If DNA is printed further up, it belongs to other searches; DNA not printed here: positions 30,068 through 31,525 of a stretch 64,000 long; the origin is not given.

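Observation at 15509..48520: Four enolase-superfamily genes and multiple paralog pairs in 33 kb: an uncharacterised N-acyl/D-amino-acid or peptide catabolic supercluster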

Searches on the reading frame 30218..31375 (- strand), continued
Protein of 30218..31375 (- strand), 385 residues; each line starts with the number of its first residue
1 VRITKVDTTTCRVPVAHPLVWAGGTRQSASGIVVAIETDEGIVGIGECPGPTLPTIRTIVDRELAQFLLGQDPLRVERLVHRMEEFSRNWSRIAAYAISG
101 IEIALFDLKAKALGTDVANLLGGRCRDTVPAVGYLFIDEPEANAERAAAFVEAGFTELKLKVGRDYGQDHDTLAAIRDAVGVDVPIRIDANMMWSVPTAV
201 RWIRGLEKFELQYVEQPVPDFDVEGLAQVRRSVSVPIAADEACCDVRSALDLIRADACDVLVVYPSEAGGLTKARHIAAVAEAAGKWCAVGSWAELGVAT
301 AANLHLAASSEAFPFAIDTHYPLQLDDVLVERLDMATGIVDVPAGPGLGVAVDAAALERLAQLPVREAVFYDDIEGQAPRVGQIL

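Call 31: search_protein_representatives(protein=window:30218-31375:-)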
Query: 385 residues. Proteins with E-value up to 0.001 (for the whole library): 25256; up to 1e-10: 11341; up to 1e-30: 1330. The best 150 are listed.
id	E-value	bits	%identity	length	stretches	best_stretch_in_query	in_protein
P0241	3.4e-130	451.1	57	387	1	1-385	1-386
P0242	4.9e-124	430.8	75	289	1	17-281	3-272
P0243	3.9e-98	345.6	78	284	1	83-281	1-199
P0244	9.2e-92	324.6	43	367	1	1-360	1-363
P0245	2.4e-86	306.8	80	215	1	162-330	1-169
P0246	1.1e-84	301.4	45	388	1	1-370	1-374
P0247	6.7e-84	298.8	48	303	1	89-385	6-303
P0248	4.7e-83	296.0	43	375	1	1-360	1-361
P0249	1.3e-78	281.4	40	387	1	1-362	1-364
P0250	1.5e-78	281.2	56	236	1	1-236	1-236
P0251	2.9e-73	263.8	82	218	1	185-330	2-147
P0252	6.8e-73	262.5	40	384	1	1-361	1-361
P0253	5.7e-69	249.6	42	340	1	40-372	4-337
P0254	7.4e-67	242.7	37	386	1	1-363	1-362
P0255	8.8e-66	239.1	68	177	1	1-158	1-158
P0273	1.5e-60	221.9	39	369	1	1-361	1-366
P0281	4.9e-59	216.9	41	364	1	1-359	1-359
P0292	6.0e-57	210.0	39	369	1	3-358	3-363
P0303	5.3e-56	206.9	43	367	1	1-359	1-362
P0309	3.1e-55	204.4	40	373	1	1-366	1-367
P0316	5.7e-54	200.2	38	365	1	1-353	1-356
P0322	1.0e-53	199.5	38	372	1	22-358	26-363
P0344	8.2e-52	193.1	36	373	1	26-359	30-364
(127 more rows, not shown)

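Call 33: search_solved_structures(query=P0273, max_evalue=1e-30, show_alignments=4)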
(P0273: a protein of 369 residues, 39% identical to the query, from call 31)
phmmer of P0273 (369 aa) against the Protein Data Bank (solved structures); distinct sequences matched with E-value up to 1e-30: 41.
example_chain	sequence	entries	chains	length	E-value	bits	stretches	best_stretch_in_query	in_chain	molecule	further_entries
1jpm_A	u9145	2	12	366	4.4e-46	160.9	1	1-318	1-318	L-Ala-D/L-Glu Epimerase | similar to chloromuconate cycloisomerase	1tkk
2p88_A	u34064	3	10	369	1.6e-43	152.5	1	33-363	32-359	Mandelate racemase/muconate lactonizing enzyme family protein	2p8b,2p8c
3i4k_A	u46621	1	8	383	1.9e-43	152.3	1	7-365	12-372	Muconate lactonizing enzyme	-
2qde_A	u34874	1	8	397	1.5e-40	142.7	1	1-364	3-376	Mandelate racemase/muconate lactonizing enzyme family protein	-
3ct2_A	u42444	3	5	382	3.7e-40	141.4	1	5-363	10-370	Muconate cycloisomerase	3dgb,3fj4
4dye_A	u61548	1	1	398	2.5e-39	138.7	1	1-366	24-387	isomerase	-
2oqh_A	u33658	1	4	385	4.3e-39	137.9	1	1-366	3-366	Putative isomerase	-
1nu5_A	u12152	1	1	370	2.6e-38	135.4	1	1-367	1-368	Chloromuconate cycloisomerase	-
2oqy_A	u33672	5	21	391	3.6e-38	134.9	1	1-365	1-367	Muconate cycloisomerase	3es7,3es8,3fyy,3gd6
3hpf_A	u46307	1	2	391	4e-38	134.8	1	1-365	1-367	Muconate cycloisomerase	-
3jva_A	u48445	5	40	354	5.7e-38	134.3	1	16-318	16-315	Dipeptide Epimerase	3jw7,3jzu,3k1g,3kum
3my9_A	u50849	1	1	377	1.6e-37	132.8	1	6-363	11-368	Muconate cycloisomerase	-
2muc_A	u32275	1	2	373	2.1e-37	132.4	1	6-366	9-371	PROTEIN (MUCONATE CYCLOISOMERASE)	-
3ozm_A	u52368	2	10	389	2.5e-37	132.1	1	2-362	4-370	Putative mandelate racemase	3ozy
1muc_A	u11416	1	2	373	2.6e-37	132.1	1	6-366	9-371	MUCONATE LACTONIZING ENZYME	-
2pgw_A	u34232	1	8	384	7e-32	114.2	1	22-363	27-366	Muconate cycloisomerase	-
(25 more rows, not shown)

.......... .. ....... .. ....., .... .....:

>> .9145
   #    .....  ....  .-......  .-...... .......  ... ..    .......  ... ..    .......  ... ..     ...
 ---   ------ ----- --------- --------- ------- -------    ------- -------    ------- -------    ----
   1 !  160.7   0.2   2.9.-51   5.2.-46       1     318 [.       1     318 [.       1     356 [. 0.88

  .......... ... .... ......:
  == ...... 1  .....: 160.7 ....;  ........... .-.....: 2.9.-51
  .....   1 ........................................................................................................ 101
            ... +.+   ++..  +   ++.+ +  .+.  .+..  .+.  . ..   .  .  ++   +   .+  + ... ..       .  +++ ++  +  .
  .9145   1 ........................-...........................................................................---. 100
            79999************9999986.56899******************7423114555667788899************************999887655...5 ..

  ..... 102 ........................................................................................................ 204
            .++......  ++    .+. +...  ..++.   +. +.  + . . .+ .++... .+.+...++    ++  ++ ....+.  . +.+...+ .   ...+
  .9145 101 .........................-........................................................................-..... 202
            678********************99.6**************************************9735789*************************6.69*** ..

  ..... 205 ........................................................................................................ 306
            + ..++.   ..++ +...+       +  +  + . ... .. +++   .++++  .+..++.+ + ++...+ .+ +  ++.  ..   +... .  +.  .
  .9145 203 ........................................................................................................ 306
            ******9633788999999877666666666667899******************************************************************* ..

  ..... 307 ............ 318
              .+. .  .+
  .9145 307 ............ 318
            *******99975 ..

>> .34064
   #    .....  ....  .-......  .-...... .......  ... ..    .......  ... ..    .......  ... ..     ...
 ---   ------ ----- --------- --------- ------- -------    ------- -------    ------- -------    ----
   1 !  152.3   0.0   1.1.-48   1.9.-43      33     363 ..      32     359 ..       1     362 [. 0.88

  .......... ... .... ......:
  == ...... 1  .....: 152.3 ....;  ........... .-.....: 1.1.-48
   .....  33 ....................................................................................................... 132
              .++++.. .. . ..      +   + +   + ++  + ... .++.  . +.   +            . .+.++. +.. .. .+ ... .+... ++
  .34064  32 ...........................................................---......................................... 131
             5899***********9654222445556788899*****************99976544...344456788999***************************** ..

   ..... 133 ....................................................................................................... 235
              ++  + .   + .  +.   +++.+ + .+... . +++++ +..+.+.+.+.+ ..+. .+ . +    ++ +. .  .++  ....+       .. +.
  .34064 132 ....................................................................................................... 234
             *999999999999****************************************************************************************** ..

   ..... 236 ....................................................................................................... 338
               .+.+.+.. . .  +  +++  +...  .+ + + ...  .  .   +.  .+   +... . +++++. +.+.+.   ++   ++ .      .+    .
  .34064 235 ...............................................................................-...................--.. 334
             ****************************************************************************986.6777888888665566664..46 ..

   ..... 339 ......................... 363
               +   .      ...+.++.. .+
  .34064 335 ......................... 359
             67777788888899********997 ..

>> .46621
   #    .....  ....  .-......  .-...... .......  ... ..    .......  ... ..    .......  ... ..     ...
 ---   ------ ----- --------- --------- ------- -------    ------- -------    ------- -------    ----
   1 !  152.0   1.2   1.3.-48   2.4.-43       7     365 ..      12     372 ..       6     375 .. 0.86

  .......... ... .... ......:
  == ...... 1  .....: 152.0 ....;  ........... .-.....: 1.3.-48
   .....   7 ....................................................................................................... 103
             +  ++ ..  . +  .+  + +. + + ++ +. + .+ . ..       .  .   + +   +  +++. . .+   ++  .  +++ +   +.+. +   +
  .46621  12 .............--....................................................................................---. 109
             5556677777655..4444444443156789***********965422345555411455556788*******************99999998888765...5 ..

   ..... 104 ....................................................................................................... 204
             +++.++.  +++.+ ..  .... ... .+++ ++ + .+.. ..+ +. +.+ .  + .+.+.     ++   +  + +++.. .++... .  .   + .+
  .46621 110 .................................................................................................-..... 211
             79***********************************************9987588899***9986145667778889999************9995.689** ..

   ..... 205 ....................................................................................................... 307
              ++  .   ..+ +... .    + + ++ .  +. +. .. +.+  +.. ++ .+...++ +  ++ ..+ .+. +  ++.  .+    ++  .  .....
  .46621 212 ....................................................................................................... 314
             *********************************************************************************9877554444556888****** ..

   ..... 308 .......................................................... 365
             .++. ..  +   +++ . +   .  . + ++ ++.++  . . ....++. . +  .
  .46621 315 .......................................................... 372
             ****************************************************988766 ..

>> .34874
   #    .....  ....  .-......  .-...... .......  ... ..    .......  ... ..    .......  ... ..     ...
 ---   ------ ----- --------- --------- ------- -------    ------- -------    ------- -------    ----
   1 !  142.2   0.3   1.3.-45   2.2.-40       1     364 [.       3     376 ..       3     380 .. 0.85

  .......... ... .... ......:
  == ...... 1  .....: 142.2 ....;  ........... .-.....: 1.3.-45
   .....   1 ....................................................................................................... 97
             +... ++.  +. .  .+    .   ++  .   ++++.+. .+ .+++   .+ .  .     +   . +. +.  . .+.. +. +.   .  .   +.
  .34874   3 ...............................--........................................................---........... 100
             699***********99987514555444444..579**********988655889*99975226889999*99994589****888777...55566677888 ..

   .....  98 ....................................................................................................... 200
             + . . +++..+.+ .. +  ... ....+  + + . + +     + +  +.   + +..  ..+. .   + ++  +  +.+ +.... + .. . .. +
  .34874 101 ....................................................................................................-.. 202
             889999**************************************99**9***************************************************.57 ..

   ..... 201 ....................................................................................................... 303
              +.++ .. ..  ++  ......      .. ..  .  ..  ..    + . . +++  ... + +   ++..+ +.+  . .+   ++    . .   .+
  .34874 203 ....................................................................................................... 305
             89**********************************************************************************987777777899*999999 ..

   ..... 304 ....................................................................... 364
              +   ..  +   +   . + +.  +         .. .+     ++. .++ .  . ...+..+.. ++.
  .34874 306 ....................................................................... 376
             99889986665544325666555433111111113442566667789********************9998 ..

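Call 41: find_related_loci(query=A2, collection=genome_contigs, flank=10000)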
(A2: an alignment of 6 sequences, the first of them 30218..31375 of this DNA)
Query A2 (385 aa) in genome_contigs; peptide patterns used: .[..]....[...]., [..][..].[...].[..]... (x = any residue, [..] = any of these).
599 stretches matched a pattern (row limit reached: there are more); 515 encode a relative of the query (tblastn E <= 1e-3); the best 80 are kept; 80 distinct loci.
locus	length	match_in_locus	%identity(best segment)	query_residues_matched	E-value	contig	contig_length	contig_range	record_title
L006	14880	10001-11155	82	1-385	0e+0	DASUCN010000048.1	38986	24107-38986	MAG TPA_asm: Gaiellaceae bacterium isolate SMAG_U1297 k141_821323, whole genome shotgun sequence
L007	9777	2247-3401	84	1-385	0e+0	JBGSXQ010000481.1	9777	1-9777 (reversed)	MAG: Gaiellaceae bacterium isolate JTS-RE69 k141_1013812, whole genome shotgun sequence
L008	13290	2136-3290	82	1-385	0e+0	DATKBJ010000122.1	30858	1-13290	MAG TPA_asm: Gaiellaceae bacterium isolate SMAG_U14417 k141_198464, whole genome shotgun sequence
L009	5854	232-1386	76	1-385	0e+0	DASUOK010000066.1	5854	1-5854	MAG TPA_asm: Gaiellaceae bacterium isolate SMAG_U1626 k141_916892, whole genome shotgun sequence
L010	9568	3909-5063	74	1-385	0e+0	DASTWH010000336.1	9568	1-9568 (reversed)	MAG TPA_asm: Gaiellaceae bacterium isolate SMAG_U2382 k141_88459, whole genome shotgun sequence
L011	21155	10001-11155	76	1-385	0e+0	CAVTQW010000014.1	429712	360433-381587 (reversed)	MAG: uncultured Thermoleophilia bacterium isolate MFD00392.bin.2.285 genome assembly, contig: contig_55471, whole genome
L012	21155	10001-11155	73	1-385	0e+0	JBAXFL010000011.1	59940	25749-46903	MAG: Thermoleophilia bacterium isolate ELA270 MAG270_11, whole genome shotgun sequence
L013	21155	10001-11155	74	1-385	0e+0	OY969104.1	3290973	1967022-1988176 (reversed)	MAG: uncultured Gaiellaceae bacterium isolate MFD09964.bin.c.1 genome assembly, chromosome: 1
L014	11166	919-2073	74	1-385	0e+0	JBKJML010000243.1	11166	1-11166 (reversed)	MAG: Gaiellaceae bacterium isolate ant_bin.329 k117_94160, whole genome shotgun sequence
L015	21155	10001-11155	74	1-385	0e+0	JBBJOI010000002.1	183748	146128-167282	MAG: Gaiellaceae bacterium isolate RDP_SRG_17 NODE_11_length_183748_cov_13.536253, whole genome shotgun sequence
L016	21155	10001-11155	75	1-385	0e+0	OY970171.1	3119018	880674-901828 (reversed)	MAG: uncultured Gaiellaceae bacterium isolate MFD09212.bin.c.3 genome assembly, chromosome: 1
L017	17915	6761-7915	74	1-385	0e+0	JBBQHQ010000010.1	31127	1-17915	MAG: Gaiellales bacterium isolate Co_metawrap_892 Cmw_892_k141_15289119_length_31127_cov_8.3056, whole genome shotgun se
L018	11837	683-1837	74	1-385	0e+0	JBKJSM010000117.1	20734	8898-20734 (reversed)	MAG: Gaiellaceae bacterium isolate ant_bin.58 S1Ck117_2353336_flag_0_multi_21.9898_len_20734, whole genome shotgun seque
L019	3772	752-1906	74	1-385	0e+0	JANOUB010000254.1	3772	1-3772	MAG: Thermoleophilia bacterium isolate VAR_39_metabat_198 VAR_39_k141_5600318, whole genome shotgun sequence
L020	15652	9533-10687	74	1-385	0e+0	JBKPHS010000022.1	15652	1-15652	MAG: Actinomycetota bacterium isolate HAY_GB_MAG_00004 HAY_GB_000000239767, whole genome shotgun sequence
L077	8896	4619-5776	57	1-385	2e-137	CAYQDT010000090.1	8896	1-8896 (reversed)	MAG TPA_asm: uncultured bacterium isolate SRP272529_co1_252 genome assembly, contig: NODE_14749_length_8896_cov_4.580025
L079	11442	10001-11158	57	1-385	6e-134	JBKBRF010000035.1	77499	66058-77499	MAG: Armatimonadota bacterium isolate 21I_069.bin.27 NODE_365_length_77499_cov_13.250562, whole genome shotgun sequence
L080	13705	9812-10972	57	1-385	3e-128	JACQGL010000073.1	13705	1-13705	MAG: Armatimonadetes bacterium isolate NC_groundwater_1072_Ag_S2p5_66_82 S_2p5_S6_coassembly_k141_1557821, whole genome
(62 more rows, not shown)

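Call 45: search_protein_families(library=pfam, proteins=[L079:7211-9013:+, L079:5715-6518:+, L079:4469-5299:-, L080:12024-13703:-, L080:8591-9322:-, L080:7422-8534:-, L080:5046-6539:-, L077:5871-6782:-, L077:3680-4495:+, L077:667-3291:-], max_evalue=0.00001)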
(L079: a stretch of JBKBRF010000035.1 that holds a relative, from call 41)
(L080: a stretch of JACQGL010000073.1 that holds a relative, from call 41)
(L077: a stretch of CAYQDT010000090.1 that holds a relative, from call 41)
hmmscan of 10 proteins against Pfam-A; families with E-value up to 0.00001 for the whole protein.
L079:7211-9013:+ (600 aa): 6 families
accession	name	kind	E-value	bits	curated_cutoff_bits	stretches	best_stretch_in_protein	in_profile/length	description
PF02518.31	HATPase_c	-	6.2e-30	104.3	26.4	1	472-576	6-109/111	Histidine kinase-, DNA gyrase B-, and HSP90-like ATPase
PF00512.31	HisKA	-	1.3e-18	67.2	26.9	1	355-422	1-66/66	His Kinase A (phospho-acceptor) domain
PF08448.16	PAS_4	-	4.4e-11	43.4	23.1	1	250-351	2-110/110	PAS fold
PF00989.32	PAS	-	1.8e-10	41.3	22.6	1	244-346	2-113/113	PAS fold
PF00672.30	HAMP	-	5.4e-10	39.9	25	1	182-231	2-51/53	HAMP domain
PF13188.13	PAS_8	-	1.3e-07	31.7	21.8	1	244-292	2-50/65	PAS domain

L079:5715-6518:+ (267 aa): 1 family
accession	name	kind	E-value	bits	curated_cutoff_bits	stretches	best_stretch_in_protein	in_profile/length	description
PF03437.21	BtpA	-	4.3e-82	275.8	30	1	12-263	3-252/254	BtpA family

L079:4469-5299:- (276 aa): 2 families
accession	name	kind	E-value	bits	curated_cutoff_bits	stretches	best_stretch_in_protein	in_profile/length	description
PF13469.12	Sulfotransfer_3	-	3.7e-11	44.1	27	1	37-227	5-215/216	Sulfotransferase family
PF00685.33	Sulfotransfer_1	-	1.8e-06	28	22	0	35-244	5-202/255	Sulfotransferase domain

L080:12024-13703:- (559 aa): 1 family
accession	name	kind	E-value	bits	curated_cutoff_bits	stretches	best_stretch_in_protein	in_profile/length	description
PF11412.14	DsbD_N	-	3e-11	43.8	25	1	431-550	10-114/119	Thiol:disulfide interchange protein DsbD, N-terminal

L080:8591-9322:- (243 aa): 2 families
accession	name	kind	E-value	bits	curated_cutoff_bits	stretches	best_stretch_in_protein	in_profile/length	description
PF07963.17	N_methyl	-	3.4e-10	39.5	21.2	1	7-31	3-27/27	Prokaryotic N-terminal methylation motif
PF07596.16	SBP_bac_10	-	4.2e-07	30.7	23.3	1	36-61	2-27/268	Protein of unknown function (DUF1559)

L080:7422-8534:- (370 aa): 0 families

L080:5046-6539:- (497 aa): 4 families
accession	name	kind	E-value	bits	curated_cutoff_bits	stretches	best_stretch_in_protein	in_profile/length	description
PF02518.31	HATPase_c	-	2.5e-30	105.6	26.4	1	363-472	1-108/111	Histidine kinase-, DNA gyrase B-, and HSP90-like ATPase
PF00512.31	HisKA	-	5.4e-17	62.1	26.9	1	254-320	1-66/66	His Kinase A (phospho-acceptor) domain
PF00672.30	HAMP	-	2.1e-14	54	25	1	198-250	1-53/53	HAMP domain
PF13581.12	HATPase_c_2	-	2.9e-06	27.8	27.4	0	372-469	40-125/127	Histidine kinase-like ATPase domain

L077:5871-6782:- (303 aa): 2 families
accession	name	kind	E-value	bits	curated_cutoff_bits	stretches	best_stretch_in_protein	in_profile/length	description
PF03466.25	LysR_substrate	-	1.1e-49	169.1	28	1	87-295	2-207/209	LysR substrate binding domain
PF00126.33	HTH_1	-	3.3e-22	78.7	26.6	1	4-62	2-60/60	Bacterial regulatory helix-turn-helix protein, lysR family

L077:3680-4495:+ (271 aa): 1 family
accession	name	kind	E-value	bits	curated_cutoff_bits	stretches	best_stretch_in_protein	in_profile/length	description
PF09992.14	NAGPA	-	3e-14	54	25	1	60-268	2-169/169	Phosphodiester glycosidase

L077:667-3291:- (874 aa): 1 family
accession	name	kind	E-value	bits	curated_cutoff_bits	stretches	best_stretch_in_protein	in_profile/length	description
PF10101.14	DUF2339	-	9.1e-70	236.6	33.6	1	140-867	1-657/659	Predicted membrane protein (DUF2339)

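Call 61: search_dna_similar(query=window:30218-31375:-, collection=plasmids, mode=protein, max_rows=12, max_evalue=1e-40)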
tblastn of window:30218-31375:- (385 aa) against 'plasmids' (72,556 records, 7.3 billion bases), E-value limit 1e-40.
Records with a match: 26; places in all: 26; records where one place covers at least 80% of the query: 26.
Best place of each record, by identity: <60% 26.
By first word of the organism name: Aminobacter 9; Roseibium 4; Labrenzia 3; Shinella 3; Variovorax 2; Rhizobium 1; Nitratireductor 1; Terrarubrum 1; Bacillus 1; Sinorhizobium 1.
By predicted mobility (MOB-suite, as given by PLSDB): non-mobilizable 25; conjugative 1.
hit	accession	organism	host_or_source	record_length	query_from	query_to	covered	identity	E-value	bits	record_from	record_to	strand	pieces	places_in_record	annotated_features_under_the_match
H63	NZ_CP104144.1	Rhizobium sullae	Sulla coronaria,cell culture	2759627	1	359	93%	36.2%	1e-46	177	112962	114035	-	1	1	record has no annotation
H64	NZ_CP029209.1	Nitratireductor sp. OM-1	-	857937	1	354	92%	36.2%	6e-43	167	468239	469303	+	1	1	dipeptide epimerase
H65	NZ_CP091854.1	Terrarubrum flagellatum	cell culture,forest soil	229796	1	379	98%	33.0%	2e-42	166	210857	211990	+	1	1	mandelate racemase/muconate lactonizing enzyme family protein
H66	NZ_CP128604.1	Roseibium aggregatum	cell culture,marine biofilms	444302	2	360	93%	34.6%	1e-42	166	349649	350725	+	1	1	mandelate racemase/muconate lactonizing enzyme family protein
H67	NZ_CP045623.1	Roseibium aggregatum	-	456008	2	360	93%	34.6%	2e-42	165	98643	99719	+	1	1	mandelate racemase/muconate lactonizing enzyme family protein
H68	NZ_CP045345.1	Labrenzia sp. THAF187b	pure culture,Surface of a polyethylene ...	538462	2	360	93%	34.3%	2e-42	166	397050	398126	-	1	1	mandelate racemase/muconate lactonizing enzyme family protein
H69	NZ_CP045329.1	Labrenzia sp. THAF191b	pure culture,Surface of a polyethylene ...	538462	2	360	93%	34.3%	2e-42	166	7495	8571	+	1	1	mandelate racemase/muconate lactonizing enzyme family protein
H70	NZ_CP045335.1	Labrenzia sp. THAF191a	pure culture,Surface of a polyethylene ...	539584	2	360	93%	34.3%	2e-42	166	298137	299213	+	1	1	mandelate racemase/muconate lactonizing enzyme family protein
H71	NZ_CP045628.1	Roseibium aggregatum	-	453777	2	360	93%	34.3%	2e-42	165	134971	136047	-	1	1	mandelate racemase/muconate lactonizing enzyme family protein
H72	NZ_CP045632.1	Roseibium aggregatum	-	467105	2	360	93%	34.3%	3e-42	165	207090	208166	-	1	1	mandelate racemase/muconate lactonizing enzyme family protein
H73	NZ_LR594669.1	Variovorax sp. SRS16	linuron-contaminated soil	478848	15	353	88%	34.6%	4e-42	164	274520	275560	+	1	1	enolase C-terminal domain-like protein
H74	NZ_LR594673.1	Variovorax sp. PBL-E5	linuron-contaminated soil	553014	15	353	88%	34.5%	6e-43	167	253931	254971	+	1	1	enolase C-terminal domain-like protein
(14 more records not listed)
